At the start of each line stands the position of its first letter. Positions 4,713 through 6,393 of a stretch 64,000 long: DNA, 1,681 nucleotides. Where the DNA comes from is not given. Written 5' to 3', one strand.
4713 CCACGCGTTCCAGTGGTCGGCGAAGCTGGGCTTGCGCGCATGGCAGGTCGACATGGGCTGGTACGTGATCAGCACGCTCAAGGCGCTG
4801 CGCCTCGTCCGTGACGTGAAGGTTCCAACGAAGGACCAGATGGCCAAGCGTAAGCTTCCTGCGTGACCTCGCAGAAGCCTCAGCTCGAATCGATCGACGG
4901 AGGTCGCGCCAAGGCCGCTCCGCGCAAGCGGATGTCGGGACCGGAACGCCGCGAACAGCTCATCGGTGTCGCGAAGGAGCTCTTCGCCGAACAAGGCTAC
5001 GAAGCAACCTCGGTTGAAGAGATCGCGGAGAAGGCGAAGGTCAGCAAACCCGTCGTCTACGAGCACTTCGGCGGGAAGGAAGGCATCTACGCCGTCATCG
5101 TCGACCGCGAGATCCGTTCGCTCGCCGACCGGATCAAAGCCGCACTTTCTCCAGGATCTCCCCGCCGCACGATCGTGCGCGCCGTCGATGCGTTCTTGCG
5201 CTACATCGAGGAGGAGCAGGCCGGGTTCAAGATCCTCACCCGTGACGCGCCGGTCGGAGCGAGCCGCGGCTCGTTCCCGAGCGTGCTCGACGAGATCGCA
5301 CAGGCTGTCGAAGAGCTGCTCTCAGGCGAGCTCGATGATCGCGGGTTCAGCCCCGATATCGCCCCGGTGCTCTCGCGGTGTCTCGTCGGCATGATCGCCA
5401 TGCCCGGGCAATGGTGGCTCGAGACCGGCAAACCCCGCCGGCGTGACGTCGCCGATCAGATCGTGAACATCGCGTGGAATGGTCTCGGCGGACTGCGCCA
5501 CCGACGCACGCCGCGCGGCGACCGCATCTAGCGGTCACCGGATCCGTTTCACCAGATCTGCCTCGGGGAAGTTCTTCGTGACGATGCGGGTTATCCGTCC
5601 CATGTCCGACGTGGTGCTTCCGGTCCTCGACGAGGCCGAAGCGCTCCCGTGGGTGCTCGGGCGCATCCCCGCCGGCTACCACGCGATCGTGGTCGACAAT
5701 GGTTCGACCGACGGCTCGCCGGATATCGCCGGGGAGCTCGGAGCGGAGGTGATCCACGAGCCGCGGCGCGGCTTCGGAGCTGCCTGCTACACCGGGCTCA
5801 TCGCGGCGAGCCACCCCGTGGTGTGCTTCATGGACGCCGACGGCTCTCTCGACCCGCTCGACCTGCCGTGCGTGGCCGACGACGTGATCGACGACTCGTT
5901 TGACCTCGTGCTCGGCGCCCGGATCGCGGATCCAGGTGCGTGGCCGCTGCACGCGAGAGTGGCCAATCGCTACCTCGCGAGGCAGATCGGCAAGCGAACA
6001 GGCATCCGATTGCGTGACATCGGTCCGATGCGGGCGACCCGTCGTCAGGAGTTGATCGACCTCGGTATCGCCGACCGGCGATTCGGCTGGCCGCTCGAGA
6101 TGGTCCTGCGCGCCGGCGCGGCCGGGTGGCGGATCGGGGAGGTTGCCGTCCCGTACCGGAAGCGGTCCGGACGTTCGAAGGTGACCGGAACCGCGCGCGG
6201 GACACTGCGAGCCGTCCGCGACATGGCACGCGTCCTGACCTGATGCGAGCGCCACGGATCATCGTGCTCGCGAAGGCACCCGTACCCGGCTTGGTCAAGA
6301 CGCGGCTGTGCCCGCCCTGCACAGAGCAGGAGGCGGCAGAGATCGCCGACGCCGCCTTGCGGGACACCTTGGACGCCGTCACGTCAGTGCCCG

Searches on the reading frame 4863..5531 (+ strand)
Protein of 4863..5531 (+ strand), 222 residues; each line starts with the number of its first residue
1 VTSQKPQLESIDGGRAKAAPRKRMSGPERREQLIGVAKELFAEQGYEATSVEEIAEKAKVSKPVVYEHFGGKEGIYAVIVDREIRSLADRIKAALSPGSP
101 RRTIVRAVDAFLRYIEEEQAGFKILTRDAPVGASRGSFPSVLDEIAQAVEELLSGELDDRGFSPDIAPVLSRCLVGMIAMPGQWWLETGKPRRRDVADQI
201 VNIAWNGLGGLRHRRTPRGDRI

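Call 7: search_protein_families(library=pfam, proteins=[window:4863-5531:+])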
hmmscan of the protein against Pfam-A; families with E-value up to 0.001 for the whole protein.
window:4863-5531:+ (222 aa): 4 families
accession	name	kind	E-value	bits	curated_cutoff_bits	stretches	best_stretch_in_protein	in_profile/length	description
PF00440.29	TetR_N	-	3.7e-17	62.3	24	1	34-77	2-45/47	Bacterial regulatory proteins, tetR family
PF21943.1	TetR_C_46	-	1.6e-08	35.1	27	1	100-206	1-108/109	Tetracyclin repressor-like, C-terminal domain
PF17932.6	TetR_C_24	-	4.4e-08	33.8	26.4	1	99-208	3-114/114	Tetracyclin repressor-like, C-terminal domain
PF19344.4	TetR_C_32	-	1.4e-07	32.1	27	1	91-211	2-130/139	Tetracyclin repressor-like, C-terminal domain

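Call 11: find_homologous_proteins(query=window:4863-5531:+)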
Query window:4863-5531:+ (222 aa): 7375 proteins with E <= 0.001 among 8000 candidates; the best 120 are listed.
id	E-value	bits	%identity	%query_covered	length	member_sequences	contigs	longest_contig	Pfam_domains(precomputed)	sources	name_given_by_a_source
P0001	4.6e-140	483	100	100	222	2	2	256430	PF00440.30,PF19344.5,PF17932.7,PF21943.2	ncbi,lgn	-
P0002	2.7e-118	412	87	98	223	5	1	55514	PF00440.30,PF19344.5,PF17932.7,PF21943.2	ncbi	-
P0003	1.9e-108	380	80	98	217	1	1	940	PF00440.30,PF19344.5,PF17932.7,PF21943.2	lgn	-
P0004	2.1e-105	370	86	88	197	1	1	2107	PF00440.30,PF19344.5,PF17932.7,PF21943.2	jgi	jgi:AcrR family transcriptional regulator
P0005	4.9e-105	368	85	89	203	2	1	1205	PF00440.30,PF19344.5,PF17932.7,PF21943.2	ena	-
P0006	1.2e-104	367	84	89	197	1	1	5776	PF00440.30,PF19344.5,PF17932.7,PF21943.2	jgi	jgi:AcrR family transcriptional regulator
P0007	3.7e-104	366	86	88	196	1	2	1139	PF00440.30,PF19344.5,PF17932.7,PF21943.2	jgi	jgi:AcrR family transcriptional regulator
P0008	1.9e-103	363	84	88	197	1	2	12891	PF00440.30,PF19344.5,PF17932.7,PF21943.2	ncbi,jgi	jgi:AcrR family transcriptional regulator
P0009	3.7e-103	362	82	85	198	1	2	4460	PF00440.30,PF19344.5,PF17932.7,PF21943.2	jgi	jgi:AcrR family transcriptional regulator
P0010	3.8e-103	362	84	88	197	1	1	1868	PF00440.30,PF19344.5,PF17932.7,PF21943.2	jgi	jgi:AcrR family transcriptional regulator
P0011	3.9e-103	362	83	88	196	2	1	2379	PF00440.30,PF21943.2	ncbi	-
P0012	5.8e-103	362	83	88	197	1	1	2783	PF00440.30,PF21943.2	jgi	jgi:AcrR family transcriptional regulator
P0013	1.2e-102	361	81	89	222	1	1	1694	PF00440.30,PF19344.5,PF17932.7,PF21943.2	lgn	-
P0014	1.8e-102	360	83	88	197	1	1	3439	PF00440.30,PF19344.5,PF17932.7,PF21943.2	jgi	jgi:AcrR family transcriptional regulator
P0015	2.7e-102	359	83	88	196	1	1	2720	PF00440.30,PF19344.5,PF21943.2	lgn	-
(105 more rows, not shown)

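Call 13: find_related_loci(query=A1, collection=genome_contigs, flank=4000)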
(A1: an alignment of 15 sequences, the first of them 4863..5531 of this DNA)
Query A1 (222 aa) in genome_contigs; peptide patterns used: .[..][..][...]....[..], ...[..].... (x = any residue, [..] = any of these).
599 stretches matched a pattern (row limit reached: there are more); 555 encode a relative of the query (tblastn E <= 1e-3); the best 80 are kept; 80 distinct loci.
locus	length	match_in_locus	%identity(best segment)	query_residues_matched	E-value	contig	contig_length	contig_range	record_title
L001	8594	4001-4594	57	21-220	8e-75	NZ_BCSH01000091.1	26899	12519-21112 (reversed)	Nocardiopsis listeri NBRC 13360, whole genome shotgun sequence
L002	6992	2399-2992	57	20-217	2e-74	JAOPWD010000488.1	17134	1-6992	MAG: Pseudonocardiales bacterium isolate RYN_165 scaffold_1741987, whole genome shotgun sequence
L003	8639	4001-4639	53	6-211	6e-74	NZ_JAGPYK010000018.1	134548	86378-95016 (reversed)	Micromonospora sp. U21 U21_contig_18, whole genome shotgun sequence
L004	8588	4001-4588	55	16-211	4e-74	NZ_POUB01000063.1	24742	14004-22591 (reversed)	Micromonospora deserti strain 13K206 NODE_63_length_24742_cov_49.7097, whole genome shotgun sequence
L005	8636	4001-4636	52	13-216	6e-74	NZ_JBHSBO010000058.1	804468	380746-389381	Micromonospora sp. GCM10011542 strain GUI13 platanus_K_17_124_58, whole genome shotgun sequence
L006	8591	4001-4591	54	21-217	3e-73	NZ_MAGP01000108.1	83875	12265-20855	Micromonospora chalcea strain DSM 43026 Cont28, whole genome shotgun sequence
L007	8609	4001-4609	55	12-214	4e-73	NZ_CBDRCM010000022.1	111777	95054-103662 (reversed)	Actinacidiphila sp. bgisy160 isolate BGISY000160 BGISY000160.22, whole genome shotgun sequence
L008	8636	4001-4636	52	12-216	5e-73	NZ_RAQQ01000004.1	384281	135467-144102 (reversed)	Micromonospora globbae strain WPS1-2 contig0004, whole genome shotgun sequence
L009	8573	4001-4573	55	21-211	6e-73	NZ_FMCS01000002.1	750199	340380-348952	Micromonospora chaiyaphumensis strain DSM 45246, whole genome shotgun sequence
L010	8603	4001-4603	55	9-211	2e-72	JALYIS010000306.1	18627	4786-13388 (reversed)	MAG: Actinomycetota bacterium isolate HIE bin31 SD1475-77_k127_1165359, whole genome shotgun sequence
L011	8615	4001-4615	55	5-211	1e-72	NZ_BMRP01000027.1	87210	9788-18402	Streptomyces albospinus strain JCM 3399 sequence027, whole genome shotgun sequence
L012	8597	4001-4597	53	16-214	5e-72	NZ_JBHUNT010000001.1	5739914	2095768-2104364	Prauserella oleivorans strain IBRC-M 10906 contig_1, whole genome shotgun sequence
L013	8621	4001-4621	52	9-214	4e-72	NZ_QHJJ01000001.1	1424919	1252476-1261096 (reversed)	Amycolatopsis sp. WAC 04182 AA000318-1_WAC04182, whole genome shotgun sequence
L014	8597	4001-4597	57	10-211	3e-72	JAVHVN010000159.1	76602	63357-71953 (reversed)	MAG: Pseudonocardiales bacterium isolate BP_218 scaffold_4903369, whole genome shotgun sequence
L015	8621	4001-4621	52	9-214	5e-72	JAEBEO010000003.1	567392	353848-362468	UNVERIFIED_CONTAM: Amycolatopsis sp. cmx-4-19 cmx-4-19_NODE_3_length_567392_cov_38.097577, whole genome shotgun sequence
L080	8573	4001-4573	55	21-211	1e-69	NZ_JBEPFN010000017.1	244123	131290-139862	Streptomyces sp. NPDC000070 NPDC000070_13_H3.ctg-0017, whole genome shotgun sequence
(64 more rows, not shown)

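Call 20: search_solved_structures(query=window:4863-5531:+, max_evalue=0.001)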
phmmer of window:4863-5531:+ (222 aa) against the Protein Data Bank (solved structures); distinct sequences matched with E-value up to 0.001: 145 (the best 60 are shown).
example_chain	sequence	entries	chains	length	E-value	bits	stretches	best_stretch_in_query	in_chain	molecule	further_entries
6o6p_A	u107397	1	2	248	5.7e-26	95.2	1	22-210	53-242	TetR family transcriptional regulator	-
6o6n_A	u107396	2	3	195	2.2e-25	93.3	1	27-209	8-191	TetR family transcriptional regulator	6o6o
3f1b_A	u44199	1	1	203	3.1e-19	73.2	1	19-212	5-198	TetR-like transcriptional regulator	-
2qib_A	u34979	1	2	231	8.2e-19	71.8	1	20-201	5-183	tetR-family transcriptional regulator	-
3dcf_A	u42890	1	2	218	2.2e-14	57.3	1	23-207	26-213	transcriptional regulator of the TetR/AcrR family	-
3vpr_A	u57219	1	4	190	1.3e-13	54.8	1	30-205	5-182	Transcriptional regulator, TetR family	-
2hyt_A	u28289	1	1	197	1.9e-10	44.4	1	21-193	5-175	TetR-family transcriptional regulator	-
9b7y_A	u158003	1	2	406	2.7e-10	43.9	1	22-80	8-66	Transcriptional repressor Mce3R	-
7e1l_A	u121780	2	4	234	5.1e-10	43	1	19-176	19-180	DUF1956 domain-containing protein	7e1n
3dew_A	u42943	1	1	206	6.7e-10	42.7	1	24-87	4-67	Transcriptional regulator, TetR family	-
8ke8_A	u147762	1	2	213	1.2e-09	41.9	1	18-90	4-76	NalC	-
2eh3_A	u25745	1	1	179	1.6e-09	41.4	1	30-89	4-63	Transcriptional regulator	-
8wrf_A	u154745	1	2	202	5.3e-09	39.7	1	26-127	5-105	Probable transcriptional regulator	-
6g87_A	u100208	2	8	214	1.4e-08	38.3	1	25-127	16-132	TetR/AcrR family transcriptional regulator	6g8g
3npi_A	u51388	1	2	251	1.6e-08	38.1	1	32-121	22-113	TetR family regulatory protein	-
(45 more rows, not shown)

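Call 21: find_encoding_contigs(protein=P0002, flank=3000, max_places=3)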
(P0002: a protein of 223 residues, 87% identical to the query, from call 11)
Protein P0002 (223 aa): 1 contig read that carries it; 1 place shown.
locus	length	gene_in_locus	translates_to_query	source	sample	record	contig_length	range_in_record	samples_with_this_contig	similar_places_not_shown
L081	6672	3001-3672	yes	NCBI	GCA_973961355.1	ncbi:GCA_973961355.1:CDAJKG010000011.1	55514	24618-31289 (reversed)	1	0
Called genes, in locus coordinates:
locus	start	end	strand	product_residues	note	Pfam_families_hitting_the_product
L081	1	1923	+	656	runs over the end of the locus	PF00009:GTP_EFTU, PF22042:EF-G_D2 (weak), PF03144:GTP_EFTU_D2 (weak), PF16658:RF3_C (weak), PF14492:EFG_III, PF03764:EFG_IV (weak), PF00679:EFG_C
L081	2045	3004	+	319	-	-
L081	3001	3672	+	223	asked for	PF00440:TetR_N, PF19344:TetR_C_32 (weak), PF17932:TetR_C_24 (weak), PF21943:TetR_C_46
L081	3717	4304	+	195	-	PF16697:Yop-YscD_cpl, PF00498:FHA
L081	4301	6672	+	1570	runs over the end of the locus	PF00069:Pkinase, PF07714:PK_Tyr_Ser-Thr, PF00211:Guanylate_cyc, PF20703:nSTAND1, PF23381:Beta-prop_IFT122_1st, PF25174:Beta-prop_THOC3, PF25175:Beta-prop_WDR5, PF24796:WDR55, +55 more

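Call 22: find_encoding_contigs(protein=P0001, flank=3000, max_places=3)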
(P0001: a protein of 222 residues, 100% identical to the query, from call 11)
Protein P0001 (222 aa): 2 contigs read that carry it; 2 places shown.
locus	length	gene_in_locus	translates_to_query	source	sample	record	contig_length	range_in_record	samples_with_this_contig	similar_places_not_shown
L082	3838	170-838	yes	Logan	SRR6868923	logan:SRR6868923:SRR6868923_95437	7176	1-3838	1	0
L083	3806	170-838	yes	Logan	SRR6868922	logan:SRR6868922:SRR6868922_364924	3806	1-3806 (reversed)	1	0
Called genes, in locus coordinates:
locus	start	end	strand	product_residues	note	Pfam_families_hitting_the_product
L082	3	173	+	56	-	?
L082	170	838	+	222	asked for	PF00440:TetR_N, PF19344:TetR_C_32 (weak), PF17932:TetR_C_24, PF21943:TetR_C_46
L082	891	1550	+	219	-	PF00535:Glycos_transf_2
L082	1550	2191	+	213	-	PF09837:DUF2064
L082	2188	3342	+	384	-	PF00174:Oxidored_molyb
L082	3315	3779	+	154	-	-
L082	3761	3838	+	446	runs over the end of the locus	-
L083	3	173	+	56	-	?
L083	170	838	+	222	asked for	PF00440:TetR_N, PF19344:TetR_C_32 (weak), PF17932:TetR_C_24, PF21943:TetR_C_46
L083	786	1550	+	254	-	PF00535:Glycos_transf_2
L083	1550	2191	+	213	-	PF09837:DUF2064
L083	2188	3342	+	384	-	PF00174:Oxidored_molyb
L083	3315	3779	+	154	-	-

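Call 47: search_protein_families(library=pfam, proteins=[L080:4978-6012:+, L080:5158-6027:-, L080:141-2651:+, L080:6066-6611:+], max_evalue=0.001)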
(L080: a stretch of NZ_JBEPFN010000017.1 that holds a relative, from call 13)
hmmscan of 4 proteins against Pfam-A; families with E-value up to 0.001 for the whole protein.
L080:4978-6012:+ (344 aa): 0 families

L080:5158-6027:- (289 aa): 6 families
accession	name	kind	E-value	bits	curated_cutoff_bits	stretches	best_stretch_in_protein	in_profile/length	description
PF13649.12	Methyltransf_25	-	3.2e-15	57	27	1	62-158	1-97/97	Methyltransferase domain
PF13489.12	Methyltransf_23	-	4.5e-14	52.9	27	1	40-178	4-131/164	Methyltransferase domain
PF08241.18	Methyltransf_11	-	2.2e-12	47.9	21.2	1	64-162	2-95/95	Methyltransferase domain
PF08242.18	Methyltransf_12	-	6.4e-09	36.9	30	1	64-160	2-98/98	Methyltransferase domain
PF13847.12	Methyltransf_31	-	2.5e-07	30.9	27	1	61-160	6-107/145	Methyltransferase domain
PF05175.20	MTS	-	9.1e-06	25.9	23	1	60-134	33-105/170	Methyltransferase small domain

L080:141-2651:+ (836 aa): 0 families

L080:6066-6611:+ (181 aa): 5 families
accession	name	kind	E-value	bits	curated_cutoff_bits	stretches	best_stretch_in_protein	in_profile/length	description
PF12802.13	MarR_2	-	2.2e-14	53.8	27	1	64-125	1-60/61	MarR family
PF01047.28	MarR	-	6.8e-12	45.5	24.6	1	70-127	5-59/59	MarR family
PF13463.12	HTH_27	-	5.5e-06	27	22.2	1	99-135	32-68/68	Winged helix DNA-binding domain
PF22381.2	Staph_reg_Sar_Rot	-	0.00019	21.9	27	1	62-140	8-83/85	Transcriptional regulator SarA/Rot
PF13601.12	HTH_34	-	0.00048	20.7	27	0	87-144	16-74/80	Winged helix DNA-binding domain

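Call 52: list_cluster_members(proteins=[P0001, P0002, P0121])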
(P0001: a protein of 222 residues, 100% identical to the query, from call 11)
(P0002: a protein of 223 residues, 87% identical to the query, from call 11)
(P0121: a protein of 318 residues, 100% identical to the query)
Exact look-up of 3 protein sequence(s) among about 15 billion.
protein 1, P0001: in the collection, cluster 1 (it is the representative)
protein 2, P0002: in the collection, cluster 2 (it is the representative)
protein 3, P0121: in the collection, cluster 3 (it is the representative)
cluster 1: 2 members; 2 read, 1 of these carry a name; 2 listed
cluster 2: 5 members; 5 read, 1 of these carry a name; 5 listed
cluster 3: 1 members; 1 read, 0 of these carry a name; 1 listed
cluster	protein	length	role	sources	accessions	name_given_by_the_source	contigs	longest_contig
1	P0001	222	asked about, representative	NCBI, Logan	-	-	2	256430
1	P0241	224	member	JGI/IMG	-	AcrR family transcriptional regulator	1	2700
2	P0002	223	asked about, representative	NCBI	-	-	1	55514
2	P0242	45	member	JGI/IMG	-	hypothetical protein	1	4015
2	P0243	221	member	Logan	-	-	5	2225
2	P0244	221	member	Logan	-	-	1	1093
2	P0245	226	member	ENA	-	-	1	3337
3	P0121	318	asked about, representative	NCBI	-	-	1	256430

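Call 58: search_solved_structures(query=window:4863-5531:+, max_evalue=1e-15, show_alignments=2)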
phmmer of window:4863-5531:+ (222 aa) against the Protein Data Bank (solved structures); distinct sequences matched with E-value up to 1e-15: 4.
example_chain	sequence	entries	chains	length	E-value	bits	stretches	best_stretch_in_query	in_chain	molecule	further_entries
6o6p_A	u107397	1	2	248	5.7e-26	95.2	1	22-210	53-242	TetR family transcriptional regulator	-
6o6n_A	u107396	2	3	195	2.2e-25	93.3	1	27-209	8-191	TetR family transcriptional regulator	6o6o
3f1b_A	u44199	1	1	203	3.1e-19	73.2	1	19-212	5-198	TetR-like transcriptional regulator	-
2qib_A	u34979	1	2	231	8.2e-19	71.8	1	20-201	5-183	tetR-family transcriptional regulator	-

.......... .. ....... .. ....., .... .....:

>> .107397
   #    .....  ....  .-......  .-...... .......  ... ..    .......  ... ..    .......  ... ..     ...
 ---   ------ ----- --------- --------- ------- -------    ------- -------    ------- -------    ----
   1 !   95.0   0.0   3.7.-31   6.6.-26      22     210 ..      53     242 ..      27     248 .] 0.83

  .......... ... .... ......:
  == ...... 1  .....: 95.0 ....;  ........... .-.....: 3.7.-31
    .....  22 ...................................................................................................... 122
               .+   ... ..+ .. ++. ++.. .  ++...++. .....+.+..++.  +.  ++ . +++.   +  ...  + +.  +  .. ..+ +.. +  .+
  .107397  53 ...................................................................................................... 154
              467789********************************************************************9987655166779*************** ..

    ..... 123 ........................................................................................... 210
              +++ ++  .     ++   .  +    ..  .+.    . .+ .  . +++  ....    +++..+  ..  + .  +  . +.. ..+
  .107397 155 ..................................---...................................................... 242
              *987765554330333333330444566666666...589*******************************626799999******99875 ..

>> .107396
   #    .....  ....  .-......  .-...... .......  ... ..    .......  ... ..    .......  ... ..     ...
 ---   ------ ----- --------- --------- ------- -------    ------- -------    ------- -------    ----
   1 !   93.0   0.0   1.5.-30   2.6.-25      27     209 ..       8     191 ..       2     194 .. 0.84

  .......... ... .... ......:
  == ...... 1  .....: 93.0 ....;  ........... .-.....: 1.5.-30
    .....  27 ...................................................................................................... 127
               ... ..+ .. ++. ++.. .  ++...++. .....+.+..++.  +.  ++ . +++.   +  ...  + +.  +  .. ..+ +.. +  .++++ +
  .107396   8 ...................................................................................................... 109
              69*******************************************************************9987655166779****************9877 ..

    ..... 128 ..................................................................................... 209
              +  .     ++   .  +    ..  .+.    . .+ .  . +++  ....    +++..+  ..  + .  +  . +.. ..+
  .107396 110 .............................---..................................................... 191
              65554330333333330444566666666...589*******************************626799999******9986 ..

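Call 70: predict_structure(alignment_id=A1)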
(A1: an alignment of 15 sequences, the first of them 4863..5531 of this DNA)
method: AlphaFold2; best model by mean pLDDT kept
length: 222 residues; sequences in the alignment: 15
mean_pLDDT: 73.3   pTM: 0.63
mean pLDDT of the five models: 73.3, 73.1, 72.8, 65.3, 61.1
residues with pLDDT >= 90: 40; 70-90: 107; 50-70: 42; < 50: 33
segments of 3 or more residues with pLDDT < 50: 1-20, 212-222
pLDDT, mean of each block of 10 residues (from residue 1): 40 41 80 95 89 95 92 89 82 72 81 87 75 54 70 70 70 70 76 81 68 44 35
secondary structure, 60 per line:
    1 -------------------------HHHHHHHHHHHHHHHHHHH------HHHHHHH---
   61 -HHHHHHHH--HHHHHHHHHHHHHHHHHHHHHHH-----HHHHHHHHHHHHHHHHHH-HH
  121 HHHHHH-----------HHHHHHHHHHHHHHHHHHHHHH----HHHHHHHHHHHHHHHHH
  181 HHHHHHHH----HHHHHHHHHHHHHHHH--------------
elements in order: H26-44 H51-57 H62-69 H72-94 H100-117 H119-126 H138-159 H164-188 H193-208

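Call 72: fold_search(model_id=the predicted structure, library=pdb)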
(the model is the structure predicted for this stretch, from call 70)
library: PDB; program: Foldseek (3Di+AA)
matches with E <= 10: 1020; with E <= 0.001: 418
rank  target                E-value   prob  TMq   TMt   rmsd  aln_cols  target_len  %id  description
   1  6o6p_B                9.9e-09  1.00  0.66  0.77   4.4       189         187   32  Structure of the regulator FasR from Mycobacterium tuberculosis in complex with DNA (released 2020-03-11)
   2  6o6o_B                1.7e-08  1.00  0.65  0.76   3.9       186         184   33  Structure of the regulator FasR from Mycobacterium tuberculosis (released 2020-03-11)
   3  6o6o_A                1.8e-08  1.00  0.65  0.74   4.4       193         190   32  Structure of the regulator FasR from Mycobacterium tuberculosis (released 2020-03-11)
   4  6o6n                  2.1e-08  1.00  0.64  0.72   3.6       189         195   31  Structure of the regulator FasR from Mycobacterium tuberculosis in complex with C20-CoA (released 2020-03-11)
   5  6o6p_A                2.4e-08  1.00  0.67  0.78   4.2       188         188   30  Structure of the regulator FasR from Mycobacterium tuberculosis in complex with DNA (released 2020-03-11)
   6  3dcf_B                7.4e-07  1.00  0.54  0.63   5.1       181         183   29  Crystal structure of transcriptional regulator of the TetR/AcrR family (YP_290855.1) from THERMOBIFIDA FUSCA YX-ER1 at (released 2008-07-15)
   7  3dcf_A                7.4e-07  1.00  0.54  0.63   5.1       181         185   29  Crystal structure of transcriptional regulator of the TetR/AcrR family (YP_290855.1) from THERMOBIFIDA FUSCA YX-ER1 at (released 2008-07-15)
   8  3f1b                  7.7e-07  1.00  0.66  0.79   3.8       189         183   26  The crystal structure of a TetR-like transcriptional regulator from Rhodococcus sp. RHA1. (released 2008-11-18)
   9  2qib_A                9.3e-07  1.00  0.65  0.65   4.1       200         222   27  Crystal structure of tetR-family transcriptional regulator from Streptomyces coelicolor (released 2007-09-04)
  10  5gp9_A                2.0e-06  1.00  0.65  0.73   4.5       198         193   19  Structural analysis of fatty acid degradation regulator FadR from Bacillus halodurans (released 2017-03-01)
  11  6hs0_B                2.8e-06  1.00  0.61  0.66   4.0       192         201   22  EthR2 in complex with compound 5 (BDM71847) (released 2019-02-27)
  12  3vpr_A                3.1e-06  1.00  0.58  0.66   7.0       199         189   24  Crystal Structure of a TetR Family Transcriptional Regulator PfmR from Thermus thermophilus HB8 (released 2012-07-11)
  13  5n1i_B                3.7e-06  1.00  0.60  0.69   4.2       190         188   22  unliganded form of the Mycobacterium tuberculosis repressor EthR2 (released 2017-04-26)
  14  8zf2_A                5.3e-06  1.00  0.63  0.72   4.2       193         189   18  Quorum Sensing master regulator HapR of Photobacterium marinum (released 2025-05-07)
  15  6hrw_B                5.3e-06  1.00  0.59  0.66   4.1       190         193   23  EthR2 in complex with compound 1 (BDM14272) (released 2019-02-27)
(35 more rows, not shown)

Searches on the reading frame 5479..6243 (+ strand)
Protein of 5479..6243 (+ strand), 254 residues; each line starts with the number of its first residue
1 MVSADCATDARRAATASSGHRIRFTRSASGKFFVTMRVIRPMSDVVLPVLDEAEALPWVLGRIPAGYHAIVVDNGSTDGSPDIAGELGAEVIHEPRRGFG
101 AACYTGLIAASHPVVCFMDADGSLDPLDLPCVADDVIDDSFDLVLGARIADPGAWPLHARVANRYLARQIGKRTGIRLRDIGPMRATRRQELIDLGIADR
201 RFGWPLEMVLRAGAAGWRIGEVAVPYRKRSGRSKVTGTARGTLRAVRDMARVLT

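Call 73: search_protein_families(library=pfam, proteins=[window:5479-6243:+], max_evalue=0.001)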
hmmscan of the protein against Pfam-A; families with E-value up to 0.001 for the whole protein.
window:5479-6243:+ (254 aa): 1 family
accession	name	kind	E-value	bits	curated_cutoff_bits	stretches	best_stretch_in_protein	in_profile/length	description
PF00535.33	Glycos_transf_2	-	4.2e-18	66.3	23.3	1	45-190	2-162/168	Glycosyl transferase family 2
